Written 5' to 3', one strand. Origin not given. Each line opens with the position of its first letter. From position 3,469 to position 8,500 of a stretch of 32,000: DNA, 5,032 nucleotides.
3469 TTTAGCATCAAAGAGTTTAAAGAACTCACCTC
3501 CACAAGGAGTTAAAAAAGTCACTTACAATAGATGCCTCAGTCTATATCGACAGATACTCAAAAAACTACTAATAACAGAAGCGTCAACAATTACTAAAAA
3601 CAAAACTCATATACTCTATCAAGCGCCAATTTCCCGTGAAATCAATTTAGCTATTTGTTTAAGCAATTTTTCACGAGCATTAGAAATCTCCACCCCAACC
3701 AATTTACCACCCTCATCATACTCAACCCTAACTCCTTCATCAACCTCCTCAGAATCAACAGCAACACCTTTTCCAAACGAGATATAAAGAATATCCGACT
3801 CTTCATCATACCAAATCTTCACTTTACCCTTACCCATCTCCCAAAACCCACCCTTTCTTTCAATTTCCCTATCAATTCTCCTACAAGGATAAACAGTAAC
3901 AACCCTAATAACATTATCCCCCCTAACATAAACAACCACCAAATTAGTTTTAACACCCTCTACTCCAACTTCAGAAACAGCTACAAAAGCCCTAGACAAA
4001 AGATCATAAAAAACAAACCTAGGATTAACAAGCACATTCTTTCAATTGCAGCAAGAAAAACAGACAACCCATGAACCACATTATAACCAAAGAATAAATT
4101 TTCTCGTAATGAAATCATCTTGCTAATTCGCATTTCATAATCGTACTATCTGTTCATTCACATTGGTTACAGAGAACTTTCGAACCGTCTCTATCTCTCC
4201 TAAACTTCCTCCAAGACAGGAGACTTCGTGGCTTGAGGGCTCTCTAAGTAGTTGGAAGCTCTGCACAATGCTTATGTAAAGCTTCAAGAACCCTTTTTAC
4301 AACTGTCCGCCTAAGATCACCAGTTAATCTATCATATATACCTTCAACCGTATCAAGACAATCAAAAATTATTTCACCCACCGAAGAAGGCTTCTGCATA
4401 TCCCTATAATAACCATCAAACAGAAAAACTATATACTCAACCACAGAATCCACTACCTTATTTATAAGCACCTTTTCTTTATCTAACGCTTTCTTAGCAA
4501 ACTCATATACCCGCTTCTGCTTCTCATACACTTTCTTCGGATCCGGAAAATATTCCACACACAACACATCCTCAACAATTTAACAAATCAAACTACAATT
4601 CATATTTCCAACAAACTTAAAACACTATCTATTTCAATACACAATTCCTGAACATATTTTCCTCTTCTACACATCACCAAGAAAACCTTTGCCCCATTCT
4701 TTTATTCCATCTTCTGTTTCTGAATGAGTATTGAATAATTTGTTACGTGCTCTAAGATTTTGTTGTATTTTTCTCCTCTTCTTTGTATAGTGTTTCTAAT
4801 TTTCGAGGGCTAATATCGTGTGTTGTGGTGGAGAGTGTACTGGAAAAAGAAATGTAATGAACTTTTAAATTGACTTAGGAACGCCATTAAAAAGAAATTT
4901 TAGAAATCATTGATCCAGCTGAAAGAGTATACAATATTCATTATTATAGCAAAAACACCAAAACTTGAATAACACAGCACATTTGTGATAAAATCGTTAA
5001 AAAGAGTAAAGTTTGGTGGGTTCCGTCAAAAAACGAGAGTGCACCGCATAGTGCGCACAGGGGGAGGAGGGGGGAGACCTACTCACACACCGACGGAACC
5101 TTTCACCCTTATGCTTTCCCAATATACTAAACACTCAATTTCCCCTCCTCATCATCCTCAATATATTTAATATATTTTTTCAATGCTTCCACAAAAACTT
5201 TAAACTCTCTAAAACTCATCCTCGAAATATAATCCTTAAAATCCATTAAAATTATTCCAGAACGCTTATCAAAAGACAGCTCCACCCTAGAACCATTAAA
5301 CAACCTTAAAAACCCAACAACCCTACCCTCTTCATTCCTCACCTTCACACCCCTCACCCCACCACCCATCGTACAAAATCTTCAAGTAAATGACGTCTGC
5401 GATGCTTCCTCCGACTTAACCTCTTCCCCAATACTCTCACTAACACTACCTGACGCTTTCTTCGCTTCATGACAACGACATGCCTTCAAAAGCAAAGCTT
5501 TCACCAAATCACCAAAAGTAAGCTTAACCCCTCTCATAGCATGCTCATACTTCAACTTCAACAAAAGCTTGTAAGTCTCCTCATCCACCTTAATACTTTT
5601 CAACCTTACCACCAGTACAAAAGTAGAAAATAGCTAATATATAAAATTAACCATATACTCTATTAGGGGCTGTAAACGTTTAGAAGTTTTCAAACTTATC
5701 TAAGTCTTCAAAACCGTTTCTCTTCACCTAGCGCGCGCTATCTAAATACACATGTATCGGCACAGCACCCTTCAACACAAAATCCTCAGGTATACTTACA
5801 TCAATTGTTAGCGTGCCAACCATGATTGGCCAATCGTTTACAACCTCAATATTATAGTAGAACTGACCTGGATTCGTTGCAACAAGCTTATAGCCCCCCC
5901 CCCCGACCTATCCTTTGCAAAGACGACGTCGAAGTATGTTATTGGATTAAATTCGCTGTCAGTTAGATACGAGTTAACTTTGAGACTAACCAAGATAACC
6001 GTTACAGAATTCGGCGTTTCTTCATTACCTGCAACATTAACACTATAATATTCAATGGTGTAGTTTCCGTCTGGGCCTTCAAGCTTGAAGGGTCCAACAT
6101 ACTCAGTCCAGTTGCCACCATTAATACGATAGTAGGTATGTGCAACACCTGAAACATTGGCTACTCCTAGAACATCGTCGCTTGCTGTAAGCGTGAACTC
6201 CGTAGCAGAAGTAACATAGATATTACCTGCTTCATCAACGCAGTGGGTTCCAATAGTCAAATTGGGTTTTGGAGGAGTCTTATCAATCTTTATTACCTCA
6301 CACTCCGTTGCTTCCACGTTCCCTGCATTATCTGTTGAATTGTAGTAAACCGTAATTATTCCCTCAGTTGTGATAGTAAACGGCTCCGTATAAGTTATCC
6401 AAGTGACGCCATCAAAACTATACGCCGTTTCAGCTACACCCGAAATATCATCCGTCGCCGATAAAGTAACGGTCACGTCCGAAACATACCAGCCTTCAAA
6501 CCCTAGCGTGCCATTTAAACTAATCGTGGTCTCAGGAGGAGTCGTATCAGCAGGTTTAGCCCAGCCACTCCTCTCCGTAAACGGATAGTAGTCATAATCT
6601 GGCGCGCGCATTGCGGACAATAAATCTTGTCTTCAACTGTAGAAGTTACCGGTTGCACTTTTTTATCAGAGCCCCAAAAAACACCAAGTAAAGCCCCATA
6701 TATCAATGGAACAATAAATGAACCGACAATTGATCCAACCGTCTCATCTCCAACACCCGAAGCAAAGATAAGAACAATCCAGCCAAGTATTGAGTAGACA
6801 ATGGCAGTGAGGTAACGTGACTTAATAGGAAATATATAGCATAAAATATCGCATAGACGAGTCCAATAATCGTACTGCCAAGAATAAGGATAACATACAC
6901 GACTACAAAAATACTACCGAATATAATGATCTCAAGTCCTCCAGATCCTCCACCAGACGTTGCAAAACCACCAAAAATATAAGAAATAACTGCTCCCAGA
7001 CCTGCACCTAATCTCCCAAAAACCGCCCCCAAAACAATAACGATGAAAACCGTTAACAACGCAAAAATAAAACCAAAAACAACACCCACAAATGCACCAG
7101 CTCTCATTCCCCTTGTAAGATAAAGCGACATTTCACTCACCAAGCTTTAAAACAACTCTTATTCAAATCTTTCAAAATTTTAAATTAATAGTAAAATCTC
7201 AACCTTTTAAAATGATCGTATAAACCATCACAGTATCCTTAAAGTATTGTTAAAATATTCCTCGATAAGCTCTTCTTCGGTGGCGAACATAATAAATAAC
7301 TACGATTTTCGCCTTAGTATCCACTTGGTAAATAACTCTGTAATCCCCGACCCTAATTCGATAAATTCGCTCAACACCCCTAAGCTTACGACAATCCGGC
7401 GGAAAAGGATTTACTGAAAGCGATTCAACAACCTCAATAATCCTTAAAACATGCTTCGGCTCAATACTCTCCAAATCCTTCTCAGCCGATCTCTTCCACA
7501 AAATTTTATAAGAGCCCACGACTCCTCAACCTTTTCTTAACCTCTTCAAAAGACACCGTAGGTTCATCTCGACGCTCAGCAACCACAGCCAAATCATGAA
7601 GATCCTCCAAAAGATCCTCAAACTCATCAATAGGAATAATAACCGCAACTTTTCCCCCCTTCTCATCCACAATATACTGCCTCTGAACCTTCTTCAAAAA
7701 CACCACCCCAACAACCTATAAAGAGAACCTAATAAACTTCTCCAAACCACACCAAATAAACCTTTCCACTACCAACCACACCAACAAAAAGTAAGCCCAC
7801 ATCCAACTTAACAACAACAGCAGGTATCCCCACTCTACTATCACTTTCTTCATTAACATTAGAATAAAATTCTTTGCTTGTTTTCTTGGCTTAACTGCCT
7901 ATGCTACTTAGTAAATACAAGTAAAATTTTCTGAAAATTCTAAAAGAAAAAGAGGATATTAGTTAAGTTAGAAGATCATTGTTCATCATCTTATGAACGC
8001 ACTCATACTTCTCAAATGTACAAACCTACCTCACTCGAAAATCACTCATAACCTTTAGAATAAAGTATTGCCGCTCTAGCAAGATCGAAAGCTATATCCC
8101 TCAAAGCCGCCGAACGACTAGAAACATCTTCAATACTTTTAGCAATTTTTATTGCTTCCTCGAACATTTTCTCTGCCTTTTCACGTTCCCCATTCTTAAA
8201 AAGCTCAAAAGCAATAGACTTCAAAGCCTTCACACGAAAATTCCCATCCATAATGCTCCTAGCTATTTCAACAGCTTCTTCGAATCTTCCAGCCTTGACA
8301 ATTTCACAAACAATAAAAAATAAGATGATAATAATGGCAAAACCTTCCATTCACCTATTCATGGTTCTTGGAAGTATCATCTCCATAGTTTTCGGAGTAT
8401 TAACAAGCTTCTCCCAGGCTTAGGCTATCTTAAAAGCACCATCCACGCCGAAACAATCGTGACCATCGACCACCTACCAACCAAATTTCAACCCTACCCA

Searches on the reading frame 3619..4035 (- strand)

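Call 63: search_protein_families(library=pfam, proteins=[window:3619-4035:-], max_evalue=0.001)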
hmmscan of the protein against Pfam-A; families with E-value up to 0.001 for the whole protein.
window:3619-4035:- (138 aa): 1 family
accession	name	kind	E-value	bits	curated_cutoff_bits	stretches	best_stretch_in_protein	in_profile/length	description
PF10049.14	DUF2283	-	3.6e-17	62.7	23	1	73-121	1-49/49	Protein of unknown function (DUF2283)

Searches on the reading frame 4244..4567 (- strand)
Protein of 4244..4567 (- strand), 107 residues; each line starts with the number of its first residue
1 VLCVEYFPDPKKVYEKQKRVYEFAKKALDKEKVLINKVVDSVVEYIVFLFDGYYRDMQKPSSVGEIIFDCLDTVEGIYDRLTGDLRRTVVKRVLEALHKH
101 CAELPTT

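Call 63: search_protein_families(library=pfam, proteins=[window:4244-4567:-], max_evalue=0.001)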
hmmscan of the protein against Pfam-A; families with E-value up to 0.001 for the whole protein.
window:4244-4567:- (107 aa): 1 family
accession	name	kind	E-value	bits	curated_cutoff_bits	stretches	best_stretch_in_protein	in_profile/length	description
PF18299.6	R2K_2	-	0.00048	20.5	26.2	1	11-99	35-105/147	ATP-grasp domain, R2K clade family 2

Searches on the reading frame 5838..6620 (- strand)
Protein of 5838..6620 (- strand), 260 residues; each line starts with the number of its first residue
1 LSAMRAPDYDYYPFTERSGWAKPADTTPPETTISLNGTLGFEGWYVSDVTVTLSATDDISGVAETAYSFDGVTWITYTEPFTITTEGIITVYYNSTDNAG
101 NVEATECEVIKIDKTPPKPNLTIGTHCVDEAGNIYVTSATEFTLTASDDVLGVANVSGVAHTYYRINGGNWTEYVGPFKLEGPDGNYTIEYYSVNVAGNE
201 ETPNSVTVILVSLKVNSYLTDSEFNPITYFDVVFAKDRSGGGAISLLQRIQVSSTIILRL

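Call 63: search_protein_families(library=pfam, proteins=[window:5838-6620:-], max_evalue=0.001)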
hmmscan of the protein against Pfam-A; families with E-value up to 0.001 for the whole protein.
window:5838-6620:- (260 aa): 1 family
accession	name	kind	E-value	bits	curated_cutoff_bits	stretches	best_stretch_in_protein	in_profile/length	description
PF19077.6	Big_13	-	0.00018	22.4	27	0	139-208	28-98/102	Bacterial Ig-like domain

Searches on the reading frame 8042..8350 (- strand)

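Call 63: search_protein_families(library=pfam, proteins=[window:8042-8350:-], max_evalue=0.001)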
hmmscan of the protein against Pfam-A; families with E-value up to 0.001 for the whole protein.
window:8042-8350:- (102 aa): 8 families
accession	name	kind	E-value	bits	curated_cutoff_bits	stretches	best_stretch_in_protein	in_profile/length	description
PF13424.12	TPR_12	-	5.1e-08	33.4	30.1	1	23-72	26-77/77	Tetratricopeptide repeat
PF00515.34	TPR_1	-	7.6e-06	26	27.8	1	40-70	1-31/34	Tetratricopeptide repeat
PF24603.1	TPR_30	-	3.5e-05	24.6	29.7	0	13-63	11-61/100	Tetratricopeptide repeat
PF07719.23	TPR_2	-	3.5e-05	24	27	0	41-71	2-32/34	Tetratricopeptide repeat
PF13374.12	TPR_10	-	0.00019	21.8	27.5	0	46-71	8-33/42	Tetratricopeptide repeat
PF17448.7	YqaH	-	0.0006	20.5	31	0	13-41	28-56/88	Uncharacterized YqaH-like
PF13428.12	TPR_14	-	0.00073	20.4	23.5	0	42-73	3-34/44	Tetratricopeptide repeat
PF13181.12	TPR_8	-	0.00076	19.9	25.7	0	47-71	8-32/34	Tetratricopeptide repeat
